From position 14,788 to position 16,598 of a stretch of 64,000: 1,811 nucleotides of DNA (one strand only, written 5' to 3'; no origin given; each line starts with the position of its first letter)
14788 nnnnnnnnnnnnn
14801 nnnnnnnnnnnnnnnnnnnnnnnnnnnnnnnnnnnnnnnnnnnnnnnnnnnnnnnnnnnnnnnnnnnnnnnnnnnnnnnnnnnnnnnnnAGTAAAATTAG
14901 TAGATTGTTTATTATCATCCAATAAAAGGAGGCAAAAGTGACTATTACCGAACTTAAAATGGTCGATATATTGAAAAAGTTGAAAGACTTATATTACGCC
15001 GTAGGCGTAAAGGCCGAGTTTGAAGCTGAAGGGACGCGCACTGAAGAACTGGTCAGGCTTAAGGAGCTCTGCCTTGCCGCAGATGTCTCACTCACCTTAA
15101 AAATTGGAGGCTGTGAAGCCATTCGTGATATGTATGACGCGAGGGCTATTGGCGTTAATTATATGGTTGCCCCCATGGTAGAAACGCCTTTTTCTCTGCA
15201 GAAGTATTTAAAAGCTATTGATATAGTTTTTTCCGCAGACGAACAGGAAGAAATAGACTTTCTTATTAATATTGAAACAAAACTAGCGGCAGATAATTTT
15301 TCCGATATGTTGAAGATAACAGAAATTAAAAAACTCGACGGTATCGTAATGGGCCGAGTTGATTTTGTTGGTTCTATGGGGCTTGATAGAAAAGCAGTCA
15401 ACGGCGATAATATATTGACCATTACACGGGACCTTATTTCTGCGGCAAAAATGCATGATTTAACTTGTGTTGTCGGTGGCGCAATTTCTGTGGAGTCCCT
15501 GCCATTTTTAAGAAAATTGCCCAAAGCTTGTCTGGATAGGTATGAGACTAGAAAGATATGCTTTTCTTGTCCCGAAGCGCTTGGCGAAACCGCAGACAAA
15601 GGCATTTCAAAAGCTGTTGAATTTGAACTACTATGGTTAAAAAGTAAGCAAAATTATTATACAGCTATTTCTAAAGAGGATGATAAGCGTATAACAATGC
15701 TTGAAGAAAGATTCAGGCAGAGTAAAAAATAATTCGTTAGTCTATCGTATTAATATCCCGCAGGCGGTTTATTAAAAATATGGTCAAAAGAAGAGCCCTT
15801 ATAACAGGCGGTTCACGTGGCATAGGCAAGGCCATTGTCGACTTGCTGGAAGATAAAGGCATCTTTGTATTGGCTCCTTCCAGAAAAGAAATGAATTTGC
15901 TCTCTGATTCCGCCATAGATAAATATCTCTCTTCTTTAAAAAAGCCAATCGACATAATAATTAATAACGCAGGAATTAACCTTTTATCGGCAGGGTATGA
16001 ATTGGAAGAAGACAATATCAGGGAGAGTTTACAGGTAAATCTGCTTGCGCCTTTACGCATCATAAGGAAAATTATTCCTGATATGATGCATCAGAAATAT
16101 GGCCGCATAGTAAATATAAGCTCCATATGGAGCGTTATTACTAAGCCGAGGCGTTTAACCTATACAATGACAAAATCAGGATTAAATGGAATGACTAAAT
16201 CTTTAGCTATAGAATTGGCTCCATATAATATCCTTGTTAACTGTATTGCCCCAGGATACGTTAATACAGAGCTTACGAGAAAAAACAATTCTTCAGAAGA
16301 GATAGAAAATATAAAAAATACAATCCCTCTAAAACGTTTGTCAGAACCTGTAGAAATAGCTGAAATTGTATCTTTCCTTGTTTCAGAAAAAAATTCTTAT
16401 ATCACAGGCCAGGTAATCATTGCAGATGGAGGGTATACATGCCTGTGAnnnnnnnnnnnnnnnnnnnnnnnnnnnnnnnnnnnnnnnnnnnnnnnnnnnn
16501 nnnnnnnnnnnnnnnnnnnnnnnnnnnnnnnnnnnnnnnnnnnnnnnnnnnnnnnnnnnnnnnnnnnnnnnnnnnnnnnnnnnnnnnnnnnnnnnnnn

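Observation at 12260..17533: Unusual sugar-precursor module: ALS/YerE-like TPP enzyme + two tandem HpcH/HpaI aldolase paralogs + SDR + DHQS-like sugar-phosphate cyclase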

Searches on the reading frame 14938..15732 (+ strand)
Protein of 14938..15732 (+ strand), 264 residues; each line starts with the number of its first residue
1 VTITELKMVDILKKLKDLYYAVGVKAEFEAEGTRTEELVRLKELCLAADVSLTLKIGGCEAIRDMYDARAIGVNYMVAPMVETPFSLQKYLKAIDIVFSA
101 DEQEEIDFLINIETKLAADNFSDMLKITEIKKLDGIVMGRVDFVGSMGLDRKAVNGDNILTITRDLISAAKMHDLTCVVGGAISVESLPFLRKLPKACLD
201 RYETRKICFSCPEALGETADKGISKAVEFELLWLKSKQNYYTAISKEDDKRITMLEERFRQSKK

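Call 3: search_protein_families(library=pfam, proteins=[window:14938-15732:+])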
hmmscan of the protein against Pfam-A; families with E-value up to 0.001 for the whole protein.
window:14938-15732:+ (264 aa): 1 family
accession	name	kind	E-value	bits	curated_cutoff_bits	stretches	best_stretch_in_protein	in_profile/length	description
PF03328.21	HpcH_HpaI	-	3.6e-10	39.9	25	1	66-176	79-186/221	HpcH/HpaI aldolase/citrate lyase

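Call 4: search_protein_families(library=ncbifam, proteins=[window:14938-15732:+])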
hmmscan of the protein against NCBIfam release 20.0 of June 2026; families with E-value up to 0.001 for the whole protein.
window:14938-15732:+ (264 aa): 1 family
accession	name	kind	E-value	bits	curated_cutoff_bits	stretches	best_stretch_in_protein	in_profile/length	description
TIGR02311.1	HpaI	equivalog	0.00044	19.8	368.8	1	102-153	136-184/249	4-hydroxy-2-oxoheptanedioate aldolase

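Call 51: find_homologous_proteins(query=window:14938-15732:+, max_evalue=1e-10)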
Query window:14938-15732:+ (264 aa): 4618 proteins with E <= 1e-10 among 5416 candidates; the best 120 are listed.
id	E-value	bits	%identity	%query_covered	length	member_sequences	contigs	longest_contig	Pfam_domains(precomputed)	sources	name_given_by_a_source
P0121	1.5e-166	570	100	100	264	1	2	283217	PF03328.21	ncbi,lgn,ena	-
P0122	5.8e-125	434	74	99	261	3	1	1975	PF03328.21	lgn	-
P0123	1.6e-124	432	74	99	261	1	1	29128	PF03328.21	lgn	-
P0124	1.7e-123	429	73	99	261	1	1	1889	PF03328.21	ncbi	-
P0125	5.4e-123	427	73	100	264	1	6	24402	PF03328.21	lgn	-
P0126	5.6e-123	427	72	99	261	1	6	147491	PF03328.21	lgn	-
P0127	1.4e-122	426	72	99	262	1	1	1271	PF03328.21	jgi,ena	jgi:hypothetical protein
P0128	1.6e-122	426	73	100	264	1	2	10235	PF03328.21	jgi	jgi:4-hydroxy-2-oxoheptanedioate aldolase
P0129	2.0e-122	425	71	100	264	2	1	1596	PF03328.21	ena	-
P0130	2.6e-121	422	72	99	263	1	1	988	PF03328.21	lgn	-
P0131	4.3e-121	421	72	99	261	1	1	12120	PF03328.21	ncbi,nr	ncbi:MAG: citrate lyase beta subunit [Elusimicrobia bacterium]|nr:citrate lyase beta subunit [Elusim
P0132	7.5e-121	420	73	98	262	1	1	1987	PF03328.21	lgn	-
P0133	1.8e-120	419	71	100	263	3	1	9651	PF03328.21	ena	-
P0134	2.9e-120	418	71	99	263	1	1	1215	PF03328.21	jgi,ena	-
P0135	1.9e-119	416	74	97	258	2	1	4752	PF03328.21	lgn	-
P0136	3.2e-119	415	72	99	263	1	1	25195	PF03328.21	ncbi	ncbi:MAG: aldolase/citrate lyase family protein [bacterium]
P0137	3.4e-119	415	72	98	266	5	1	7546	PF03328.21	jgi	jgi:4-hydroxy-2-oxoheptanedioate aldolase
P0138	1.0e-118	413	70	100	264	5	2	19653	PF03328.21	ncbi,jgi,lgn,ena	ncbi:MAG: aldolase/citrate lyase family protein [Syntrophorhabdales bacterium]|jgi:hypothetical prot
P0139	1.5e-118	413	72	97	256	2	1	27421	PF03328.21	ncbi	-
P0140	4.3e-118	411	72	99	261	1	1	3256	PF03328.21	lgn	-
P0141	4.6e-117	408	69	100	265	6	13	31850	PF03328.21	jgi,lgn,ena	-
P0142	8.7e-117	407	69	99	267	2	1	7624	PF03328.21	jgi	jgi:hypothetical protein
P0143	1.1e-116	407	70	98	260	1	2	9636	PF03328.21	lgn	-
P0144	1.1e-116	407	70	99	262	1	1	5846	PF03328.21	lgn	-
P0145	1.2e-116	406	70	100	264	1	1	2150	PF03328.21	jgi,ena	-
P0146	2.0e-116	406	70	99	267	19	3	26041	PF03328.21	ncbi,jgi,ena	jgi:hypothetical protein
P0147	2.8e-116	405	68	100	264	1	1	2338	PF03328.21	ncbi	-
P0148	4.9e-116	404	68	100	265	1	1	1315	PF03328.21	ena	-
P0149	5.5e-116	404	68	100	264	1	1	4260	PF03328.21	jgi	jgi:4-hydroxy-2-oxoheptanedioate aldolase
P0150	7.5e-116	404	69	100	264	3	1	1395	PF03328.21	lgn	-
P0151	1.2e-115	403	69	99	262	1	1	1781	PF03328.21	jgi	-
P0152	2.1e-115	402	69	100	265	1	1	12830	PF03328.21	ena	-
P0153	4.0e-115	401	71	99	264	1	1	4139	PF03328.21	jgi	jgi:4-hydroxy-2-oxoheptanedioate aldolase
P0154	7.2e-115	401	68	100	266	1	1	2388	PF03328.21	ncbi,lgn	-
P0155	2.1e-114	399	71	98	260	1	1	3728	PF03328.21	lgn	-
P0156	2.2e-114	399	69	100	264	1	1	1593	PF03328.21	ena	-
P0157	3.4e-114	398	69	100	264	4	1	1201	PF03328.21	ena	-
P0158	3.7e-114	398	69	100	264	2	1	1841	PF03328.21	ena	-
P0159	5.1e-114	398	69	99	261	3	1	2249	PF03328.21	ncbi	-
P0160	7.8e-114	397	69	99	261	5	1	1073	PF03328.21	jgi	-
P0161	9.5e-114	397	68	100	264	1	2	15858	PF03328.21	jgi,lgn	jgi:hypothetical protein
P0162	1.0e-113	397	69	100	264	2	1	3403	PF03328.21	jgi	jgi:4-hydroxy-2-oxoheptanedioate aldolase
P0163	2.3e-113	396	67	100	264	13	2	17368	PF03328.21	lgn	-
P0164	2.5e-113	396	69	98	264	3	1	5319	PF03328.21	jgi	jgi:hypothetical protein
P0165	2.8e-113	395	70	99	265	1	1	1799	PF03328.21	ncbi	-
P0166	5.6e-113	394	67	100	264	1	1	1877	PF03328.21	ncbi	-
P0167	9.8e-113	394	69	98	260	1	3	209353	PF03328.21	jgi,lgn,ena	jgi:hypothetical protein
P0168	1.1e-112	393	70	98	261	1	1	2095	PF03328.21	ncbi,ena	-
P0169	1.2e-112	393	69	99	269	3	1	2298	PF03328.21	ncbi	-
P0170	1.5e-112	393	67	100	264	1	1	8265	PF03328.21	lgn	-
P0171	3.0e-112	392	71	95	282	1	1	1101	PF03328.21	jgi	jgi:4-hydroxy-2-oxoheptanedioate aldolase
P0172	9.9e-112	390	68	99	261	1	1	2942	PF03328.21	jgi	jgi:hypothetical protein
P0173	1.2e-111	390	68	100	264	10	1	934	PF03328.21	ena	-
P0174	1.9e-111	389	68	100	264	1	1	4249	PF03328.21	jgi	jgi:4-hydroxy-2-oxoheptanedioate aldolase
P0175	1.9e-111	389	67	100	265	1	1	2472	PF03328.21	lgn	-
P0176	2.3e-111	389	69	98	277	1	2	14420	PF03328.21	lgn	-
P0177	5.7e-111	388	67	100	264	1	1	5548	PF03328.21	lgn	-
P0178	7.8e-111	387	67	100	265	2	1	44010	PF03328.21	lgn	-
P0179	2.6e-110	386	68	98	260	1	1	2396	PF03328.21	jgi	jgi:4-hydroxy-2-oxoheptanedioate aldolase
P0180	4.9e-110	385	67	100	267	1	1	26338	PF03328.21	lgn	-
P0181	5.4e-110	385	68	97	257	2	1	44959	PF03328.21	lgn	-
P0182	5.5e-110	385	66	100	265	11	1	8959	PF03328.21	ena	-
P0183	6.6e-110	384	68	100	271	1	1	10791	PF03328.21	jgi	jgi:hypothetical protein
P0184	7.0e-110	384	64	100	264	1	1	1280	PF03328.21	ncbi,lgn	-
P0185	7.2e-110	384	66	99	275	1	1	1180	PF03328.21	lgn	-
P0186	8.1e-110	384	66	100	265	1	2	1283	PF03328.21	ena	-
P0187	1.0e-109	384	65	99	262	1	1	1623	PF03328.21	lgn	-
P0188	1.1e-109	384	66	100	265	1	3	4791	PF03328.21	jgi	jgi:hypothetical protein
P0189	3.1e-109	382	66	98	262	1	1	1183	PF03328.21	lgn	-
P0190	7.5e-109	381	66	100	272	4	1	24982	PF03328.21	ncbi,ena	-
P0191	1.2e-108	380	67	100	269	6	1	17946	PF03328.21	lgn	-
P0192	1.4e-108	380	66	98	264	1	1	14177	PF03328.21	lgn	-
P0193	1.5e-108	380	68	97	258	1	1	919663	PF03328.21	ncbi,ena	-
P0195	4.7e-108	378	66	98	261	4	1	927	PF03328.21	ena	-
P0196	9.9e-108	377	65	100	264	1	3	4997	PF03328.21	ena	-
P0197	1.1e-107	377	66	100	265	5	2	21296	PF03328.21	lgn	-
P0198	4.5e-107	375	66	99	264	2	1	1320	PF03328.21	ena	-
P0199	9.2e-107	374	65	100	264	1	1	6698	PF03328.21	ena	-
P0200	9.5e-107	374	65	100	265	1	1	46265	PF03328.21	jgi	jgi:4-hydroxy-2-oxoheptanedioate aldolase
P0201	1.1e-106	374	65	98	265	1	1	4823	PF03328.21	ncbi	-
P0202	1.5e-106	373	67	98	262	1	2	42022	PF03328.21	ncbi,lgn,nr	ncbi:MAG: aldolase/citrate lyase family protein [Candidatus Omnitrophica bacterium]|nr:aldolase/citr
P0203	1.7e-106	373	65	100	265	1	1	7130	PF03328.21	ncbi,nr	ncbi:MAG: HpcH/HpaI aldolase/citrate lyase family protein [Syntrophorhabdus sp. PtaU1.Bin153]|nr:MAG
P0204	2.0e-106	373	65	97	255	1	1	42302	PF03328.21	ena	-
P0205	2.4e-106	373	65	98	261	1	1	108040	PF03328.21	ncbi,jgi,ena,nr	ncbi:MAG TPA: aldolase/citrate lyase family protein [Syntrophobacteria bacterium]|nr:aldolase/citrat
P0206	1.2e-105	370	65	100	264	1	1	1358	PF03328.21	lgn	-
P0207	1.4e-105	370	65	98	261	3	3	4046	PF03328.21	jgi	jgi:4-hydroxy-2-oxoheptanedioate aldolase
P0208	1.8e-105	370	66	97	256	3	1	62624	PF03328.21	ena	-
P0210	3.9e-104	365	64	99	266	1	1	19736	PF03328.21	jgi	-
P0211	4.5e-103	362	65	97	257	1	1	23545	PF03328.21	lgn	-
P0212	6.0e-103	362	62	99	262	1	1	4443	PF03328.21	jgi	jgi:hypothetical protein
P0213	8.8e-103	361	64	98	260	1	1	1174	PF03328.21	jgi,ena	-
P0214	3.9e-102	359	65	98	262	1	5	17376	PF03328.21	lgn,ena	-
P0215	4.6e-102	359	62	98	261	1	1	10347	PF03328.21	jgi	jgi:4-hydroxy-2-oxoheptanedioate aldolase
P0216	9.3e-102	358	64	99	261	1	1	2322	PF03328.21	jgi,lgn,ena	-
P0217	1.3e-101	357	63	98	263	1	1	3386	PF03328.21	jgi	-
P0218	2.1e-101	357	71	88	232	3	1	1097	PF03328.21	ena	-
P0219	2.4e-101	356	65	97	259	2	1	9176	PF03328.21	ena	-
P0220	3.3e-101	356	63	99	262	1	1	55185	PF03328.21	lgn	-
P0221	5.7e-100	352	63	99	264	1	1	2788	PF03328.21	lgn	-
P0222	1.4e-99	351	61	98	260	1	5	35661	PF03328.21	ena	-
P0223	3.6e-99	349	63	100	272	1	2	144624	PF03328.21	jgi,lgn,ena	-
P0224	4.3e-99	349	63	98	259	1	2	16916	PF03328.21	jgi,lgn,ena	-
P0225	9.1e-99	348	60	98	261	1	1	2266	PF03328.21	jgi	-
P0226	5.1e-98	345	62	97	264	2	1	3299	PF03328.21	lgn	-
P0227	1.2e-97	344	60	98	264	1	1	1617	PF03328.21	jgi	jgi:4-hydroxy-2-oxoheptanedioate aldolase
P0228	1.2e-97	344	60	98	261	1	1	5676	PF03328.21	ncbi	-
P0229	1.9e-97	344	61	99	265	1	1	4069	PF03328.21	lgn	-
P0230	3.3e-97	343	59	98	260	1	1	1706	PF03328.21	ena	-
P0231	1.0e-96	341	60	98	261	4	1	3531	PF03328.21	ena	-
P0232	2.3e-96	340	61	98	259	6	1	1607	PF03328.21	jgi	-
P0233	2.5e-96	340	61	99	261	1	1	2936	PF03328.21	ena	-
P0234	3.0e-96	340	61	99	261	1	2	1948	PF03328.21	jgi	jgi:hypothetical protein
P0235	3.1e-96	340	60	99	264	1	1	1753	PF03328.21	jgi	jgi:hypothetical protein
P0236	3.8e-96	339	61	98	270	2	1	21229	PF03328.21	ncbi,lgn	-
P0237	3.8e-96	339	60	99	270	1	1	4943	PF03328.21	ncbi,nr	ncbi:MAG: aldolase/citrate lyase family protein [Elusimicrobiales bacterium]|nr:aldolase/citrate lya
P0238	3.9e-96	339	59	99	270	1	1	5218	PF03328.21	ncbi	-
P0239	4.4e-95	336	59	98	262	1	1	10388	PF03328.21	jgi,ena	-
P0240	5.4e-95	336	58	98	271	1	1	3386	PF03328.21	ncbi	-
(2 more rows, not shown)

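Call 58: predict_structure(alignment_id=A2)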
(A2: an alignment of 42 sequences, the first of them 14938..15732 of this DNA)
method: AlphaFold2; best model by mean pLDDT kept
length: 264 residues; sequences in the alignment: 42
mean_pLDDT: 95.7   pTM: 0.89
mean pLDDT of the five models: 95.7, 95.8, 95.0, 91.3, 91.1
residues with pLDDT >= 90: 246; 70-90: 18; 50-70: 0; < 50: 0
segments of 3 or more residues with pLDDT < 50: none
pLDDT, mean of each block of 10 residues (from residue 1): 95 98 93 91 98 94 96 96 97 97 98 97 97 97 94 93 97 97 95 93 97 96 98 95 95 97 85
secondary structure, 60 per line:
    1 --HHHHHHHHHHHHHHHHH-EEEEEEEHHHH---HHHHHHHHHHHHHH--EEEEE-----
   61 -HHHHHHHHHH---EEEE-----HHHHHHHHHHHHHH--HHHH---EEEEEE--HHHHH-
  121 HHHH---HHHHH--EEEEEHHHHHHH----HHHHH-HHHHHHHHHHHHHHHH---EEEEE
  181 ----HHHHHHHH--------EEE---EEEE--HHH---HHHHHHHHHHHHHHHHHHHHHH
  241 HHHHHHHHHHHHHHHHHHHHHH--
elements in order: H3-19 E21-27 H28-31 H35-48 E51-55 H62-71 E75-78 H84-97 H100-103 E107-112 H115-119 H121-124 H128-132 E135-139 H140-146 H151-155 H157-172 E176-180 H185-192 E201-203 E207-210 H219-262

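Call 60: search_protein_representatives(alignment_id=A2)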
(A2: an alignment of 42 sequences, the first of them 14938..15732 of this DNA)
Query: 42 sequences, 264 profile positions. Proteins with E-value up to 0.001 (for the whole library): 1406; up to 1e-10: 1012; up to 1e-30: 460. The best 150 are listed.
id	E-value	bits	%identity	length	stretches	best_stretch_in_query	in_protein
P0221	1.1e-121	421.6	-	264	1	1-261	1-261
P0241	1.1e-117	408.5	-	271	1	1-261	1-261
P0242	1.1e-112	392.0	-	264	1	8-261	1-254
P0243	8.5e-102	356.3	-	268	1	1-262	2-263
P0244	8.0e-93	326.9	-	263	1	1-260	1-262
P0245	5.7e-90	317.6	-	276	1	1-261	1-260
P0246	3.6e-89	315.0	-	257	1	1-259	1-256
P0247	8.1e-89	313.8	-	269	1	1-260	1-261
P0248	1.0e-88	313.4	-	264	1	1-260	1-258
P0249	3.2e-88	311.9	-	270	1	1-261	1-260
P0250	1.2e-87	310.0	-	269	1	1-261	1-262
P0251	2.4e-86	305.7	-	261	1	1-259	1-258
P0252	2.5e-86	305.7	-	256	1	1-261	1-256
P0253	4.3e-86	304.9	-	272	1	1-262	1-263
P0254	1.5e-84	299.8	-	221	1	52-262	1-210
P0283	2.2e-77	276.3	-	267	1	1-262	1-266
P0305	7.5e-72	258.2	-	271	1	8-259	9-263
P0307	1.7e-71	257.0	-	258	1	8-260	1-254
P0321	1.2e-69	251.0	-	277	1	7-262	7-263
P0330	1.9e-68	247.0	-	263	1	1-261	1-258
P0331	2.5e-68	246.6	-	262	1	1-261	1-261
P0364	2.1e-63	230.5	-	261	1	7-262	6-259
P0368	7.8e-63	228.6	-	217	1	46-259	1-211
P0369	2.0e-62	227.3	-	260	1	23-261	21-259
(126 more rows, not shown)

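Call 62: list_cluster_members(proteins=[P0330, P0368, P0251, P0283, P0331, P0321, P0307, P0305, P0364, P0369])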
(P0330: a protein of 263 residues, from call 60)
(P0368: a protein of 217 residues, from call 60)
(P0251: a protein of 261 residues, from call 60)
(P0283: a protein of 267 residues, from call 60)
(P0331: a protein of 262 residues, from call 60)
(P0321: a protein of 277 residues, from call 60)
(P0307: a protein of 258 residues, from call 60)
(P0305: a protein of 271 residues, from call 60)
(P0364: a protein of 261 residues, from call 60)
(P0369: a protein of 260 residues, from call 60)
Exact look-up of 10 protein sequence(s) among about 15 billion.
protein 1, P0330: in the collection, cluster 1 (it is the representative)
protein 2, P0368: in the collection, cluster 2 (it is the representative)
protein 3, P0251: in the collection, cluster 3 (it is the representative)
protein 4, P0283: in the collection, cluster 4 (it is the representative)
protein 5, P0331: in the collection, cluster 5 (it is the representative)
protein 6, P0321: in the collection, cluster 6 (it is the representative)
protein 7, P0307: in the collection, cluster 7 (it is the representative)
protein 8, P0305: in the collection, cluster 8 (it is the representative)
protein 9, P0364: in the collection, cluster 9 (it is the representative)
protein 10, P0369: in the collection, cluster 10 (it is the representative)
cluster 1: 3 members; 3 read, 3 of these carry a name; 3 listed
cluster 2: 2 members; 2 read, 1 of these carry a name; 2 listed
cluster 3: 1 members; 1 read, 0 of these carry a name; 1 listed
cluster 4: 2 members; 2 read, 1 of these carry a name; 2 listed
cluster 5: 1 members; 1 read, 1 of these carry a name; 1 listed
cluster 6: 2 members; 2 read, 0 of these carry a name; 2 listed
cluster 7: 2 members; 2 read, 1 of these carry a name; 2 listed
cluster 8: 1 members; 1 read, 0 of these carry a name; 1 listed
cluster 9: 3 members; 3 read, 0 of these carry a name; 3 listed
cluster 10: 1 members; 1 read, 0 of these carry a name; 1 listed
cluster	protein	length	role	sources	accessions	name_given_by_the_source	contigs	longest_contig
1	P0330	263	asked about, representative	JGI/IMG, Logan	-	hypothetical protein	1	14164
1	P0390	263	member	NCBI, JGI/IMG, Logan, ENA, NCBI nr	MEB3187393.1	MAG: aldolase/citrate lyase family protein [bacterium] | aldolase/citrate lyase family protein [bacterium]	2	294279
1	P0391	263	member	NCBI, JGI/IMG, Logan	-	4-hydroxy-2-oxoheptanedioate aldolase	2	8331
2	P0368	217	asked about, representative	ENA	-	-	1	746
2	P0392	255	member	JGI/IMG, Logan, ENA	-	hypothetical protein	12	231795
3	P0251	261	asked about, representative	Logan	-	-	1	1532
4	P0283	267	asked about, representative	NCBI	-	-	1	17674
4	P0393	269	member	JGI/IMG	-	4-hydroxy-2-oxoheptanedioate aldolase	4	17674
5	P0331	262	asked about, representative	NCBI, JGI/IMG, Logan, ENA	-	hypothetical protein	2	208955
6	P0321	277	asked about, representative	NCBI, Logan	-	-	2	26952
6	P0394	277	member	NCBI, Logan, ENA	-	-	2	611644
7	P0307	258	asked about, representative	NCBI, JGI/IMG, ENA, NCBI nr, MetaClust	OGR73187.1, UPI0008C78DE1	MAG: hypothetical protein A2089_12655 [Elusimicrobia bacterium GWD2_63_28] | status=active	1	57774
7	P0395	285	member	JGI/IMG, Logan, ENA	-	-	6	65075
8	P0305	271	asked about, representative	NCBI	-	-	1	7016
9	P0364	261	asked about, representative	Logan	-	-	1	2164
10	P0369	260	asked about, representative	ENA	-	-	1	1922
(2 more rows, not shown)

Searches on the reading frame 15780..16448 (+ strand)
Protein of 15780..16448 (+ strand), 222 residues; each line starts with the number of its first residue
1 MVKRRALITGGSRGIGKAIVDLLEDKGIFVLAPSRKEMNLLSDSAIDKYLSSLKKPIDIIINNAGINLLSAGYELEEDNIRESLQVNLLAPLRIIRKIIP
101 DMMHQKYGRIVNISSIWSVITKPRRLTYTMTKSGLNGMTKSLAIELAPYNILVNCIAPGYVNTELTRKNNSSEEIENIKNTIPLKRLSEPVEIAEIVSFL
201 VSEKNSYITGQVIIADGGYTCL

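Call 3: search_protein_families(library=pfam, proteins=[window:15780-16448:+])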
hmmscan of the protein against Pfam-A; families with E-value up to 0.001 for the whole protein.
window:15780-16448:+ (222 aa): 6 families
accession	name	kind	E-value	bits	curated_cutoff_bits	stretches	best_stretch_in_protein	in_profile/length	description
PF13561.12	adh_short_C2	-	4.4e-44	151.2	27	1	55-220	70-236/236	Enoyl-(Acyl carrier protein) reductase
PF00106.31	adh_short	-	1.1e-39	136.3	26.6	2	44-173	70-194/195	short chain dehydrogenase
PF23441.1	SDR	-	1.2e-09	38.4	27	1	46-219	80-255/258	SDR-like rossmann domain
PF08643.16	DUF1776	-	1.5e-06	28.3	25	1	75-181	111-217/294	Fungal family of unknown function (DUF1776)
PF01370.27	Epimerase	-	5e-05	23.3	20.9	1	6-94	1-98/240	NAD dependent epimerase/dehydratase family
PF04321.23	RmlD_sub_bind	-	0.00016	21.3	27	1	5-94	2-85/287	RmlD substrate binding domain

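Call 4: search_protein_families(library=ncbifam, proteins=[window:15780-16448:+])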
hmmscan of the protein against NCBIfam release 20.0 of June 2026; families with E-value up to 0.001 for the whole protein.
window:15780-16448:+ (222 aa): 226 families (the best 25 are shown)
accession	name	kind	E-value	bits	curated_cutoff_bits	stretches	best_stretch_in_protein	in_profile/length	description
TIGR01830.1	3oxo_ACP_reduc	equivalog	2.2e-54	184.7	297.75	2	44-218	61-237/239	3-oxoacyl-[acyl-carrier-protein] reductase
NF047420.2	EF_P_mod_YmfI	equivalog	3.6e-54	184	238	1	37-219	55-235/236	elongation factor P 5-aminopentanone reductase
NF009466.0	PRK12826.1-2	subfamily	1.7e-53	181.6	222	1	54-221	79-246/248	3-oxoacyl-ACP reductase FabG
NF005559.1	PRK07231.1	subfamily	4.3e-51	173.8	215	1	57-220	81-248/249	glucose 1-dehydrogenase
NF009464.0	PRK12824.1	subfamily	5.7e-51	173.5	269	1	50-219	74-242/245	3-oxoacyl-ACP reductase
NF004197.0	PRK05653.1-1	equivalog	1.7e-47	162.2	332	2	42-219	67-246/249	3-oxoacyl-ACP reductase FabG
NF005067.0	PRK06484.1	equivalog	1e-46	159.6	713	1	38-221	62-253/524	short chain dehydrogenase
TIGR01829.1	AcAcCoA_reduct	subfamily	1.7e-46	158.9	302.1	1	54-219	76-240/242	acetoacetyl-CoA reductase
NF005309.0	PRK06841.1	subfamily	2.7e-46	158.2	286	1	49-221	83-254/255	GolD/DthD family dehydrogenase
NF006693.0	PRK09242.1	equivalog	4.1e-46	157.2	328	2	45-220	78-254/258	SDR family oxidoreductase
NF005753.0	PRK07577.1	equivalog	1.1e-45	156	310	1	1-218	1-231/237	SDR family oxidoreductase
NF004778.0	PRK06124.1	equivalog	1.9e-45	155.3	303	1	53-220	85-253/256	SDR family oxidoreductase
NF004199.0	PRK05653.1-4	equivalog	3.4e-45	154.5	301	1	54-219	81-245/247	3-oxoacyl-ACP reductase FabG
NF004198.0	PRK05653.1-3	equivalog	1e-44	152.9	296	1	55-219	83-246/248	3-oxoacyl-ACP reductase FabG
NF053542.1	FlxB_rubin_SDR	equivalog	1.5e-44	152.5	340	1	54-218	78-238/239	flexirubin biosynthesis SDR family reductase FlxB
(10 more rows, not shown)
